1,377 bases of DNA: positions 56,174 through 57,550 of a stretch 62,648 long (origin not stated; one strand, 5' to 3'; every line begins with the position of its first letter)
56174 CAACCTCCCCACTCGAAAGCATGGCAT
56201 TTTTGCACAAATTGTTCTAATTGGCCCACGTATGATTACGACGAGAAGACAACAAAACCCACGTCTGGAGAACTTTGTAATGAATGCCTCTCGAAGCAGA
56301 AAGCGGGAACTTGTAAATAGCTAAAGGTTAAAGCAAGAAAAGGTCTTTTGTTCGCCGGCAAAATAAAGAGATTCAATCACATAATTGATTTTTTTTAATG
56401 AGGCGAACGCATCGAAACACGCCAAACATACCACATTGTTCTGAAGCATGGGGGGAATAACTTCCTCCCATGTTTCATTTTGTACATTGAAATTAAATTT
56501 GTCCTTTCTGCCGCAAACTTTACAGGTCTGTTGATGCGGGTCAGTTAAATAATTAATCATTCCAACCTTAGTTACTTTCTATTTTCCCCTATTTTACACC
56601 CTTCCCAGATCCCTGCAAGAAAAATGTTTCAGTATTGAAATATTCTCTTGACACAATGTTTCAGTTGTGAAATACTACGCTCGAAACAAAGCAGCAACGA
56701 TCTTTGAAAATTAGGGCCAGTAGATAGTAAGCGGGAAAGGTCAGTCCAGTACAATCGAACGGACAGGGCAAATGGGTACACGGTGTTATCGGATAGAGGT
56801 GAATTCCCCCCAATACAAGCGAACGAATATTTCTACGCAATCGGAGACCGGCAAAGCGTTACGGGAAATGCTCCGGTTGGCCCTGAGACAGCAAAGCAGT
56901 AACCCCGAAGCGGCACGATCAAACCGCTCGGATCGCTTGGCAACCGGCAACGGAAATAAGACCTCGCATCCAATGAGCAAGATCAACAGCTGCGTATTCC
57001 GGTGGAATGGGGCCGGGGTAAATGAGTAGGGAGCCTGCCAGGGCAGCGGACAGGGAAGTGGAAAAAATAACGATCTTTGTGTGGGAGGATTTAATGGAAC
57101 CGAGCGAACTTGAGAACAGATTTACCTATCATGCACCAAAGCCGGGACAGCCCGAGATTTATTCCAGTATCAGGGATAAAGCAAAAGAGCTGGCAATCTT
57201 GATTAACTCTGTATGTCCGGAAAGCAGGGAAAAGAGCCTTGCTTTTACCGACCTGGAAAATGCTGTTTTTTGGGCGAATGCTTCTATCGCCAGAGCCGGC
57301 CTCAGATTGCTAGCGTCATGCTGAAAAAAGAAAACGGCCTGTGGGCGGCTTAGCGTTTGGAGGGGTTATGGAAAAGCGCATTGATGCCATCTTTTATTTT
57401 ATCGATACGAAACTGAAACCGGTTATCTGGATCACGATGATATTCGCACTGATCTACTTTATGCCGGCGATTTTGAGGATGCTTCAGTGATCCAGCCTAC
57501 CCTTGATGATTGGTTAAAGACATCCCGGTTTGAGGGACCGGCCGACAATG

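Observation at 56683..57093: Unexplained noncoding segment (about 360-410 nt), flanked by 11-bp direct repeats, between an early promoter and its first gene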

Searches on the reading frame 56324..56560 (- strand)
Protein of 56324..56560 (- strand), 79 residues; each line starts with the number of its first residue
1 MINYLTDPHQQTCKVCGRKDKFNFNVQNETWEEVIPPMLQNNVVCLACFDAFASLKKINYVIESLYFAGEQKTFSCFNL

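Call 13: search_protein_families(library=pfam, proteins=[window:56324-56560:-], max_evalue=0.01)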
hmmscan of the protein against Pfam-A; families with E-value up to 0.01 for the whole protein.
window:56324-56560:- (79 aa): 2 families
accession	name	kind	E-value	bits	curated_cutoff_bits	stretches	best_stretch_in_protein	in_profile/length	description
PF20576.3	HEWD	-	0.0026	17.9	27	1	4-32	4-30/61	HEWD domain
PF08273.17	Zn_Ribbon_Prim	-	0.0054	17.5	23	1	11-30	4-23/37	Zinc-binding domain of primase-helicase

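Call 14: search_protein_families(library=phrogs, proteins=[window:56324-56560:-], max_evalue=0.01)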
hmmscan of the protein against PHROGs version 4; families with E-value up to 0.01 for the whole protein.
window:56324-56560:- (79 aa): 0 families

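Call 16: find_encoding_contigs(protein=window:56324-56560:-, flank=5000, max_places=10)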
Protein window:56324-56560:- (79 aa): 4 contigs read that carry it; 3 places shown.
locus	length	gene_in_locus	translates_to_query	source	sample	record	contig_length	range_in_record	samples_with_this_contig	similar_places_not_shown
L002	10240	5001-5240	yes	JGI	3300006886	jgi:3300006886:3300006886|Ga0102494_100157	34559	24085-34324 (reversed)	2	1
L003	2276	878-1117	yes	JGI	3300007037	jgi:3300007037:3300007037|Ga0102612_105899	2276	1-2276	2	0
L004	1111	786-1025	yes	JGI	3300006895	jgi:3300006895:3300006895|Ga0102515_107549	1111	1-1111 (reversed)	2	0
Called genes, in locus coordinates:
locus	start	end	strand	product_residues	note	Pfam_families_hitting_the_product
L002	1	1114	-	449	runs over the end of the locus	?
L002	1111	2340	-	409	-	PF00149:Metallophos (weak)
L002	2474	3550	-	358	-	-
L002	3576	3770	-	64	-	-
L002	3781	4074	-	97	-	-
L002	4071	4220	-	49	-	-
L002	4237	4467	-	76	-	PF24729:Acb2_Tad1_hairpin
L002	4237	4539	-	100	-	PF24729:Acb2_Tad1_hairpin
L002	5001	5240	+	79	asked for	-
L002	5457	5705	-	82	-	-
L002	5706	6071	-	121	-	-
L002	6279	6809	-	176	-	PF13511:DUF4124 (weak)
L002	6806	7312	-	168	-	-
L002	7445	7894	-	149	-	-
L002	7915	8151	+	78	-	-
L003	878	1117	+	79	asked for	-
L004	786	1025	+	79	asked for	-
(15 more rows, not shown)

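Call 18: find_related_loci(query=window:56324-56560:-, collection=viral_contigs, flank=4000)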
Query window:56324-56560:- (79 aa) in viral_contigs; peptide patterns used: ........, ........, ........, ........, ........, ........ (x = any residue, [..] = any of these).
7 stretches matched a pattern; 1 encode a relative of the query (tblastn E <= 1e-3); 1 distinct loci.
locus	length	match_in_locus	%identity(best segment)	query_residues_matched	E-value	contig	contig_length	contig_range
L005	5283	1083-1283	54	11-74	2e-23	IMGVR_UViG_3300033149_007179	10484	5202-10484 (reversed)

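Call 30: find_homologous_proteins(query=window:56324-56560:-, max_evalue=0.001)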
Query window:56324-56560:- (79 aa): 17 proteins with E <= 0.001 among 17 candidates.
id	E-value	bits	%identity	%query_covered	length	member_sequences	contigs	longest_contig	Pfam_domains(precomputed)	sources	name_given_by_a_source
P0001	8.4e-49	180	100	100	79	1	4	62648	-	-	-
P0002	1.8e-38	148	79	99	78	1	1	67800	-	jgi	-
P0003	2.4e-37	144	78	99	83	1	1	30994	-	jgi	-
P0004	4.3e-37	143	77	100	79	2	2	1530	-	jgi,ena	-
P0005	4.3e-36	140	73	99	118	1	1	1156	-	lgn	-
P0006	3.2e-34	134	72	99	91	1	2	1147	-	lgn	-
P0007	3.1e-23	99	62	94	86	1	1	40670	-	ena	-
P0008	5.6e-19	86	63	84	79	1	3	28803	-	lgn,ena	-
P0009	2.1e-18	84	64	78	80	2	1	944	-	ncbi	-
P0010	5.3e-18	83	56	84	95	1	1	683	-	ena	-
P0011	1.7e-17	81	56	89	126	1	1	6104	-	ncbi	-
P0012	8.7e-17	79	54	82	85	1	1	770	-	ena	-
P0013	1.3e-16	78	55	82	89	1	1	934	-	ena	-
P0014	3.5e-15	74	52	82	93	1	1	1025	-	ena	-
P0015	1.3e-14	72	55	78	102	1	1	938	-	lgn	-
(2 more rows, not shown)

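Call 31: find_encoding_contigs(protein=P0002, flank=6000, max_places=3)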
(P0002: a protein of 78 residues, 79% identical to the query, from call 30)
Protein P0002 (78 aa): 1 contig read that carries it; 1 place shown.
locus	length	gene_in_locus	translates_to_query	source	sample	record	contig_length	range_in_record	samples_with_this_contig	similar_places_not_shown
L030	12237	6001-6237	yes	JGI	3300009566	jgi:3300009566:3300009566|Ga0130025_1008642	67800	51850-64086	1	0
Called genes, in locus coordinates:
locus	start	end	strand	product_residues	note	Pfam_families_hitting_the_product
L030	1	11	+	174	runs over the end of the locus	PF01862:PvlArgDC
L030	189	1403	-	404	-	PF14659:Phage_int_SAM_3, PF00589:Phage_integrase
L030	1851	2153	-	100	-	PF12728:HTH_17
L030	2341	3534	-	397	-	-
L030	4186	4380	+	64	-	-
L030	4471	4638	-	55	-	-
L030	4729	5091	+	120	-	PF07238:PilZ (weak)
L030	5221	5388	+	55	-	-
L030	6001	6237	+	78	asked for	-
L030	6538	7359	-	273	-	PF03400:DDE_Tnp_IS1 (faint)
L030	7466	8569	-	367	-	PF01381:HTH_3 (weak), PF12844:HTH_19 (weak), PF13560:HTH_31 (weak), PF06114:Peptidase_M78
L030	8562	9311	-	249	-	-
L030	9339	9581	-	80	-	-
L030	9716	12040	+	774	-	-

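Call 32: find_encoding_contigs(protein=P0003, flank=6000, max_places=3)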
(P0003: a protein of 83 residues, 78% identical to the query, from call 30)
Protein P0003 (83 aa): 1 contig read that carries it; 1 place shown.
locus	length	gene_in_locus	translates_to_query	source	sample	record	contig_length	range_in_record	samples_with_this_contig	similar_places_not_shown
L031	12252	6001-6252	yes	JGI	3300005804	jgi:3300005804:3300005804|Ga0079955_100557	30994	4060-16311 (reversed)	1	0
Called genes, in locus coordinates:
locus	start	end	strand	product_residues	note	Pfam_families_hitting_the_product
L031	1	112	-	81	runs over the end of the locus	-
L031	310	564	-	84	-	-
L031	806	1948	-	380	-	PF08541:ACP_syn_III_C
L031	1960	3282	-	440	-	PF02310:B12-binding, PF04055:Radical_SAM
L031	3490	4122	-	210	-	PF06271:RDD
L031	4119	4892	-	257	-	PF20260:PUA_4, PF04452:Methyltrans_RNA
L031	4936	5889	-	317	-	PF06325:PrmA, PF03602:Cons_hypoth95 (weak), PF05175:MTS, PF10294:Methyltransf_16 (weak), PF02475:TRM5-TYW2_MTfase (weak), PF13649:Methyltransf_25, PF13847:Methyltransf_31, PF08241:Methyltransf_11 (faint)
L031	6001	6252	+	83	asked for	-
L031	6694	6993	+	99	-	-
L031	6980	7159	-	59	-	-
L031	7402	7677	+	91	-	-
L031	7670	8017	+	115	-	-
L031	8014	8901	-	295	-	PF03400:DDE_Tnp_IS1 (faint), PF13610:DDE_Tnp_IS240 (weak)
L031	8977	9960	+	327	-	PF10546:P63C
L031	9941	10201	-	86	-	-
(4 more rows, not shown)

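Call 33: find_encoding_contigs(protein=P0007, flank=6000, max_places=3)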
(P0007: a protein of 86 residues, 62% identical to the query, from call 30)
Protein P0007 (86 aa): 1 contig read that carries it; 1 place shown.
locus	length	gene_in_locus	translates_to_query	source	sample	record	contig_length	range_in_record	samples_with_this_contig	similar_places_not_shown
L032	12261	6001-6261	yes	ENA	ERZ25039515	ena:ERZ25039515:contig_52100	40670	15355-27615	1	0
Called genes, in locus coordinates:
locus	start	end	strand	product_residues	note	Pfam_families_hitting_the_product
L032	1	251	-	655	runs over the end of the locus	-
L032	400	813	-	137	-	-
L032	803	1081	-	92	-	-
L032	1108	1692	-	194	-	-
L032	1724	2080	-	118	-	-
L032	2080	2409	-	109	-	-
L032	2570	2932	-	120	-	-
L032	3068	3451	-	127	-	-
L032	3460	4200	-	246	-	PF00112:Peptidase_C1, PF13529:Peptidase_C39_2 (weak)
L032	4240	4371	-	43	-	PF13539:Peptidase_M15_4 (weak)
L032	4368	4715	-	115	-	-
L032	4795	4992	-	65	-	-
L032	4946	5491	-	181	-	-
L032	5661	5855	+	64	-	-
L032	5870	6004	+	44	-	-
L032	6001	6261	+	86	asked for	-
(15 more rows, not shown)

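Call 34: find_encoding_contigs(protein=P0008, flank=6000, max_places=3)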
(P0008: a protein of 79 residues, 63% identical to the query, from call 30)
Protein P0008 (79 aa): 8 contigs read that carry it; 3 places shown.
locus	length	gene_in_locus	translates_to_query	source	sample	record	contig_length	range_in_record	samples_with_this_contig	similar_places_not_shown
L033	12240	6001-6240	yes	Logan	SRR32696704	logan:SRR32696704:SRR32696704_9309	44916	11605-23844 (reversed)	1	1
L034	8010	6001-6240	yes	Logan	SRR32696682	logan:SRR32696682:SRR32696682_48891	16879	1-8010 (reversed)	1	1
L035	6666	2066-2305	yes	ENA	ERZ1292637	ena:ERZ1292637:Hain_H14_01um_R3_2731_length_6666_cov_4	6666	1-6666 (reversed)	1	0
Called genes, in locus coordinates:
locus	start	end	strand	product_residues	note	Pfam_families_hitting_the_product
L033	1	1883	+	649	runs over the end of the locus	-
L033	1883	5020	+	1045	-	-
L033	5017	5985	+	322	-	-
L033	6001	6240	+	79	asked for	-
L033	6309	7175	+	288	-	-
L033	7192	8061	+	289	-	-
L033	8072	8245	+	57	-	-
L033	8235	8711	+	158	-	-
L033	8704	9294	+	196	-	-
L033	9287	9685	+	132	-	-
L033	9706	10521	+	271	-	-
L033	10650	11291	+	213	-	-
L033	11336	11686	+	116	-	-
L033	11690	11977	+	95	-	-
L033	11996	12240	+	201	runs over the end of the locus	-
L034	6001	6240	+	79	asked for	-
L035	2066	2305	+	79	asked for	-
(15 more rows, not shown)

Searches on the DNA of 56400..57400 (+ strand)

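Call 4: search_rna_families(source=window, start=56400, end=57400, threshold=evalue, max_evalue=10, show_alignments=3)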
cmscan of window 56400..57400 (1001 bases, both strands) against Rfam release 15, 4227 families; matches with E-value up to 10: 1.
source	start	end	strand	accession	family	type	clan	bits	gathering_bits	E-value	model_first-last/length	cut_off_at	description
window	56405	56503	-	RF02078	STnc210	Gene; sRNA;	-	16.4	100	2.7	1-179/179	no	Salmonella enterica sRNA STnc210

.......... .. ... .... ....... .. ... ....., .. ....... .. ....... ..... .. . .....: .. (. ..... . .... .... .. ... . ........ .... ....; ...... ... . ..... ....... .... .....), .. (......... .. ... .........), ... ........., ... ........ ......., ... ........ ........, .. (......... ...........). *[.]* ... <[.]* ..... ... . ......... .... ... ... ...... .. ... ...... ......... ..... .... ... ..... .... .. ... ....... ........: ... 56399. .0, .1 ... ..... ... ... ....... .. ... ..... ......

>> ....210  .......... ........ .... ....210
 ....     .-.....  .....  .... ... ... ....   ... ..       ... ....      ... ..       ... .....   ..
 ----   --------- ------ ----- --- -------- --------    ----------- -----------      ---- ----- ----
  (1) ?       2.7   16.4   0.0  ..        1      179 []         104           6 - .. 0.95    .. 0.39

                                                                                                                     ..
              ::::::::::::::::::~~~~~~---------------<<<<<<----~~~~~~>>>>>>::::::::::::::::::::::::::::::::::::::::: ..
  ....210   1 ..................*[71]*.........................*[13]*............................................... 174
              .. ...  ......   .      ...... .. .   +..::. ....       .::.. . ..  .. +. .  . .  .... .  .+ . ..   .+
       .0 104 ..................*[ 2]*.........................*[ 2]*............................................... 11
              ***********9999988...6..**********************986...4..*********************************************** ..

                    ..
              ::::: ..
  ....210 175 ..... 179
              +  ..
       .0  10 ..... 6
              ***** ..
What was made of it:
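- On Known RNA families (riboswitches, leaders, ribozymes, sRNAs; Rfam 15): No hit at E <= 10 inside the segment (call 4).
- On Hammerhead ribozyme: No Rfam hit (call 4).
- Closest known: Hammerhead ribozymes flanking variable genes in prophages. Different: The window has no CUGANGA...GAAA core and no Rfam hammerhead hit at E <= 10 (call 4).
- No Rfam match at E <= 10 (call 4).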

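Call 8: search_dna_similar(query=window:56560-57330:+, collection=phages, mode=distant, max_rows=30)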
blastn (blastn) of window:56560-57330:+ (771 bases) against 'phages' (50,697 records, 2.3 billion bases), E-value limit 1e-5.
Records with a match: 34; places in all: 34; records where one place covers at least 80% of the query: 0.
Best place of each record, by identity: 60-80% 34.
By first word of the organism name: Paenibacillus 34.
By host as written in the record: Paenibacillus larvae 2017 10; Paenibacillus larvae F1A 8; Paenibacillus larvae 5; Paenibacillus larvae NRRL 2605 5; Paenibacillus larvae F2B 2; Paenibacillus larvae TP 2; Paenibacillus larvae ATCC 9545 1; Paenibacillus larvae WAI 1.
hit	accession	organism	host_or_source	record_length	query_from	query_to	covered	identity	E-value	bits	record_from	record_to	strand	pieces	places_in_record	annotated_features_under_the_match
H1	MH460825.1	Paenibacillus phage Scottie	Paenibacillus larvae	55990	548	734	24%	70.9%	3e-12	80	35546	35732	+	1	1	putative phosphomannomutase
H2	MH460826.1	Paenibacillus phage Heath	Paenibacillus larvae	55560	548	734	24%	70.9%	3e-12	80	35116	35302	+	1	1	putative phosphomannomutase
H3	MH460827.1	Paenibacillus phage Halcyone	Paenibacillus larvae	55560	548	734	24%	70.9%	3e-12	80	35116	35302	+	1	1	putative phosphomannomutase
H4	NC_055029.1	Paenibacillus phage Halcyone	Paenibacillus larvae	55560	548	734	24%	70.9%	3e-12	80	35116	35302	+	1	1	putative phosphomannomutase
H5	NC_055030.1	Paenibacillus phage Scottie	Paenibacillus larvae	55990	548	734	24%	70.9%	3e-12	80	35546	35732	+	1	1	putative phosphomannomutase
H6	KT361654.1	Paenibacillus phage Vegas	Paenibacillus larvae NRRL 2605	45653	551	731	23%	70.3%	3e-12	79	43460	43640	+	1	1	phosphomannomutase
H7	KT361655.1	Paenibacillus phage Hayley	Paenibacillus larvae NRRL 2605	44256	551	731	23%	70.3%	3e-12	79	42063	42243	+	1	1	phosphomannomutase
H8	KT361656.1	Paenibacillus phage Vadim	Paenibacillus larvae NRRL 2605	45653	551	731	23%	70.3%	3e-12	79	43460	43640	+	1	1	phosphomannomutase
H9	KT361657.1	Paenibacillus phage Diane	Paenibacillus larvae NRRL 2605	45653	551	731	23%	70.3%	3e-12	79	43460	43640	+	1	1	phosphomannomutase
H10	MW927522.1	Paenibacillus phage Pahemo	Paenibacillus larvae ATCC 9545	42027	551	731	23%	70.3%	3e-12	79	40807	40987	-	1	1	hypothetical protein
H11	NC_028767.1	Paenibacillus phage Vegas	Paenibacillus larvae NRRL 2605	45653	551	731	23%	70.3%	3e-12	79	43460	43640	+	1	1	phosphomannomutase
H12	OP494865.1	Paenibacillus phage LunBun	Paenibacillus larvae F1A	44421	562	731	22%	71.3%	9e-13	82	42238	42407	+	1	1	hypothetical protein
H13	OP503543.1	Paenibacillus phage BarryFoster_Benicio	Paenibacillus larvae F1A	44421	562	731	22%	71.3%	9e-13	82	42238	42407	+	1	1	hypothetical protein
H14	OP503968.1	Paenibacillus phage ABAtENZ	Paenibacillus larvae 2017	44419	562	731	22%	71.3%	9e-13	82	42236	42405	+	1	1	hypothetical protein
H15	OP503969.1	Paenibacillus phage AJG77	Paenibacillus larvae 2017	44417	562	731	22%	71.3%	9e-13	82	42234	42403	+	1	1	hypothetical protein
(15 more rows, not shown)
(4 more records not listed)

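Call 104: search_dna_similar(query=window:56683-57093:+, collection=plasmids, mode=distant, max_evalue=0.01, max_rows=10)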
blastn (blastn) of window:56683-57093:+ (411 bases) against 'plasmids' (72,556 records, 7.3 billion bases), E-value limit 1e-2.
No match.

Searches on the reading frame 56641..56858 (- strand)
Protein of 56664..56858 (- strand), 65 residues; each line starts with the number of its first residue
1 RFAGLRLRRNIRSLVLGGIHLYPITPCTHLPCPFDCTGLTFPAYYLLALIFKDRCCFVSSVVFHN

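Call 27: search_protein_families(library=pfam, proteins=[window:56664-56858:-, window:56641-56832:-], max_evalue=10)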
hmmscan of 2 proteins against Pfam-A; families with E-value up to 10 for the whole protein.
seq(65 aa): 0 families

seq(64 aa): 0 families

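Call 28: search_protein_families(library=phrogs, proteins=[window:56664-56858:-, window:56641-56832:-], max_evalue=10)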
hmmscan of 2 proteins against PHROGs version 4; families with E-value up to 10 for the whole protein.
seq(65 aa): 0 families

seq(64 aa): 0 families

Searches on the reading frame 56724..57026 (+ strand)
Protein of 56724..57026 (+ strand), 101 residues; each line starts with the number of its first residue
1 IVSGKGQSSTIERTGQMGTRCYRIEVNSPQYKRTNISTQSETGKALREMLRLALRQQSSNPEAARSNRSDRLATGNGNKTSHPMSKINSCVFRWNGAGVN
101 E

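Call 13: search_protein_families(library=pfam, proteins=[window:56772-57026:+], max_evalue=0.01)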
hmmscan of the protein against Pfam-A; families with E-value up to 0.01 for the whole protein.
window:56772-57026:+ (85 aa): 0 families

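Call 14: search_protein_families(library=phrogs, proteins=[window:56772-57026:+], max_evalue=0.01)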
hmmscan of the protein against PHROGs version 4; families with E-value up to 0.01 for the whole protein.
window:56772-57026:+ (85 aa): 0 families

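Call 27: search_protein_families(library=pfam, proteins=[window:56724-57026:+], max_evalue=10)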
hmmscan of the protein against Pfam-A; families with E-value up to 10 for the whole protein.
seq(101 aa): 0 families

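Call 28: search_protein_families(library=phrogs, proteins=[window:56724-57026:+], max_evalue=10)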
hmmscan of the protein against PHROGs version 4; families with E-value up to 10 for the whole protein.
seq(101 aa): 1 family
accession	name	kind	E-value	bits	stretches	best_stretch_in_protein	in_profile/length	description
phrog_6671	-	unknown function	0.16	12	1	8-58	74-122/343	-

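Call 52: search_protein_representatives(protein=window:56724-57026:+)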
Query: 101 residues. Proteins with E-value up to 0.001 (for the whole library): 1; up to 1e-10: 0; up to 1e-30: 0. The best 1 are listed.
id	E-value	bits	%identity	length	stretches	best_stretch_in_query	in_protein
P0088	2.8e-04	37.4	30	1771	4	3-39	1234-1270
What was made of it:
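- A search of 1.84 billion representative proteins finds only one weak match, E = 2.8e-4 (call 52). No family or homologue (calls 13, 14, 27, 28, 52).
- Tried and rejected: HMMER against 1.84 billion representatives with the 101-codon frame gave one weak hit at E = 2.8e-4 (call 52).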
